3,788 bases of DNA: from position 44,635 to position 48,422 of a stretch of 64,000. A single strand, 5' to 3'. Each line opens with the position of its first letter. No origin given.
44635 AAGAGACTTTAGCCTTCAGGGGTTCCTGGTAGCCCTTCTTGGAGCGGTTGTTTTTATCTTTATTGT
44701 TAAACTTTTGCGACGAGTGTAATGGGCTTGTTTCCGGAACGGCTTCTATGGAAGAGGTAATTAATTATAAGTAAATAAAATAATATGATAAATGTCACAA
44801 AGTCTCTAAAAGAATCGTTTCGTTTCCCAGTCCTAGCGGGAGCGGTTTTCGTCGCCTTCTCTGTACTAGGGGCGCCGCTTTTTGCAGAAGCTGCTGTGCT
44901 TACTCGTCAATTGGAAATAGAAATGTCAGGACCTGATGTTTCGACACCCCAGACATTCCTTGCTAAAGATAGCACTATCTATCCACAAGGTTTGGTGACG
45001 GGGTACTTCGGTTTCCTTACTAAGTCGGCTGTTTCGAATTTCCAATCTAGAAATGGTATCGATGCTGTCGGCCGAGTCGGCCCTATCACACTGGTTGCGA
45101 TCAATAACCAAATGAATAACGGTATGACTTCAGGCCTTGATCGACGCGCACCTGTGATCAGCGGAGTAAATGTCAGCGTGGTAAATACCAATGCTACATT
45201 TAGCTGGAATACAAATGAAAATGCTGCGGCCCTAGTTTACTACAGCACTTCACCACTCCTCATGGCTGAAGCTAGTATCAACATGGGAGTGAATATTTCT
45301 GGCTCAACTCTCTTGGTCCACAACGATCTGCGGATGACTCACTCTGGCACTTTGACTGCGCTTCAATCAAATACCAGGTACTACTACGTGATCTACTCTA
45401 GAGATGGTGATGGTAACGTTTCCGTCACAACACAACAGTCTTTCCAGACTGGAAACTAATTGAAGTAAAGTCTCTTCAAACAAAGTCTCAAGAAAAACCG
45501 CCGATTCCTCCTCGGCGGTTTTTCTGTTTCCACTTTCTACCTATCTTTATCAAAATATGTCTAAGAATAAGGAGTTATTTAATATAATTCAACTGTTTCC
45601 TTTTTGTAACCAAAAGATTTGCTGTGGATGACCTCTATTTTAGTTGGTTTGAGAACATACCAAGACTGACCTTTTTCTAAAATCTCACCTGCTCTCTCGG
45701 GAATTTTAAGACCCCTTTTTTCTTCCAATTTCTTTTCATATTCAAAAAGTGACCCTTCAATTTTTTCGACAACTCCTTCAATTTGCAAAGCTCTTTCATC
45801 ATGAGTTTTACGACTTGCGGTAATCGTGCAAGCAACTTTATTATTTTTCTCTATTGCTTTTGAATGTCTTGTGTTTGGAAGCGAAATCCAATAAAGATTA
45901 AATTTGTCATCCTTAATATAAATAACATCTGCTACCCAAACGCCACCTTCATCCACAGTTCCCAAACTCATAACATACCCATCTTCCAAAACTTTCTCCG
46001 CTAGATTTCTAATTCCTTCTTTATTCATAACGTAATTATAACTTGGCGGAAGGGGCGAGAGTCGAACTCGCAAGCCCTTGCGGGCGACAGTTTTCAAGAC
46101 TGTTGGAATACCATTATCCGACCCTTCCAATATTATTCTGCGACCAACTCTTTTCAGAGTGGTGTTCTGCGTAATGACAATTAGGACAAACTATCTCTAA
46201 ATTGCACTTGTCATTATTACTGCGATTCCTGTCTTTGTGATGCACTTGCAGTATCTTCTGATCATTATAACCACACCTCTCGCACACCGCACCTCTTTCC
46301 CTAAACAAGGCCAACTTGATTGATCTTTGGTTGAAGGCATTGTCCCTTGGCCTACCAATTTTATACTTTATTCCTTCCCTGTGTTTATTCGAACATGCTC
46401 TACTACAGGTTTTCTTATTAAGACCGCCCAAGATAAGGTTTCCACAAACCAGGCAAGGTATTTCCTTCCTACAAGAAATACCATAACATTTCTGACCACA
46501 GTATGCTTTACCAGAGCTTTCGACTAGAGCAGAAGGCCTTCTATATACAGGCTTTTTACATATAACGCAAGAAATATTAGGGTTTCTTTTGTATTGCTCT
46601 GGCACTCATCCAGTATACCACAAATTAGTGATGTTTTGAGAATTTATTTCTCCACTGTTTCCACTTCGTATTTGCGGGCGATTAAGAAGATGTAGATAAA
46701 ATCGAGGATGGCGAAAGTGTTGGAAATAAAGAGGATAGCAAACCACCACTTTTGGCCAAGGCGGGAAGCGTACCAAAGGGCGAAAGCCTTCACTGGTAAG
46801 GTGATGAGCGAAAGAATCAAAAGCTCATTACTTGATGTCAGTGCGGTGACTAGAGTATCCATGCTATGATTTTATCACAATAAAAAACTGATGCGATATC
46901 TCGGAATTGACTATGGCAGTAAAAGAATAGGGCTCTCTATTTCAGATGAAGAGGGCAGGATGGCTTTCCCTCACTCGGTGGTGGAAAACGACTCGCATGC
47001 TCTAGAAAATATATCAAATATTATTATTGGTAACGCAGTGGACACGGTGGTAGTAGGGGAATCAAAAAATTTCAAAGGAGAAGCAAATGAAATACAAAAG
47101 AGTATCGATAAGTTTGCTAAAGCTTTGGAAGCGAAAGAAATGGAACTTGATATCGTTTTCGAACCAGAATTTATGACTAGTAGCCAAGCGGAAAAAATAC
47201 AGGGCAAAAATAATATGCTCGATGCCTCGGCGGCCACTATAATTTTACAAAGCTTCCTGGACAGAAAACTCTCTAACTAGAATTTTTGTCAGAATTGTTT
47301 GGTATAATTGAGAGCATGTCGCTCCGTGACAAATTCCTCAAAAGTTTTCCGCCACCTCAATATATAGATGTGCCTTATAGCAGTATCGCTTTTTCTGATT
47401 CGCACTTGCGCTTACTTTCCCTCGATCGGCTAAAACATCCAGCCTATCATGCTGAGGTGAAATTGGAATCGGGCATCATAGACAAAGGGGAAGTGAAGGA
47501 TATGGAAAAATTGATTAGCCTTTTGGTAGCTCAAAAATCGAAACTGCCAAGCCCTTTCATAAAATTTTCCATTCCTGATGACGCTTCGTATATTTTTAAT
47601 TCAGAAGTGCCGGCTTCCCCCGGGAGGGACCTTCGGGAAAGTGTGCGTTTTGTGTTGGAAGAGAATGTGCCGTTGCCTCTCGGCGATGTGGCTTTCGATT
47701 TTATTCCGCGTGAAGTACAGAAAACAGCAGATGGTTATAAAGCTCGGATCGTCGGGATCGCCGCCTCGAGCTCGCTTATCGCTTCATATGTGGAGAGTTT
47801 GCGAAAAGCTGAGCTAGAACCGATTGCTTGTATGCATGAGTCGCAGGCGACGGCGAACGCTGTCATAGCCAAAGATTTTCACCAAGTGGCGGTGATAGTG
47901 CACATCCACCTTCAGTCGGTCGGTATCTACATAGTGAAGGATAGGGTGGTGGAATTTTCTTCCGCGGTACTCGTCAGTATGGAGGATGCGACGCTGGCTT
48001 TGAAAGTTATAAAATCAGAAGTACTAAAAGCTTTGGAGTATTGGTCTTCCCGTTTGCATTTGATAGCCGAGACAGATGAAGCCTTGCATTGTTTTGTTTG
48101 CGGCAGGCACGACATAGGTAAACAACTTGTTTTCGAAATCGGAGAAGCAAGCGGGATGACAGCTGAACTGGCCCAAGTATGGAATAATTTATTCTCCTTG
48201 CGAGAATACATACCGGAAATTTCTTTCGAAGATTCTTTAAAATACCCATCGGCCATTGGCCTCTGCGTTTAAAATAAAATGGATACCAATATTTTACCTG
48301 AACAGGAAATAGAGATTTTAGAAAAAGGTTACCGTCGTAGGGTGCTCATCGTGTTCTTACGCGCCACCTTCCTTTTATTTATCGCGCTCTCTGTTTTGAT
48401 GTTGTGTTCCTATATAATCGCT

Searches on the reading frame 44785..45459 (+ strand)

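Call 57: search_protein_families(library=pfam, proteins=[window:44785-45459:+], max_evalue=0.001)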
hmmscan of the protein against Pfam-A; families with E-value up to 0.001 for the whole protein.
window:44785-45459:+ (224 aa): 2 families
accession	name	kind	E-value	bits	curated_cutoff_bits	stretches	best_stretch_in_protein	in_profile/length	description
PF01471.23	PG_binding_1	-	1.3e-08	35.4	23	1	48-105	1-56/57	Putative peptidoglycan binding domain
PF16656.11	Pur_ac_phosph_N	-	9.4e-08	33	30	1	128-222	4-93/93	Purple acid Phosphatase, N-terminal domain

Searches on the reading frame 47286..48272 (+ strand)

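Call 9: search_protein_families(library=pfam, proteins=[window:47286-48272:+], max_evalue=0.001)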
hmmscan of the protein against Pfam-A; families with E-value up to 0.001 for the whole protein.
window:47286-48272:+ (328 aa): 1 family
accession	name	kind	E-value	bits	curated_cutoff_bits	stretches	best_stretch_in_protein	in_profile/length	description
PF11104.14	PilM_2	-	0.00012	21.5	27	1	54-211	21-191/340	Type IV pilus assembly protein PilM;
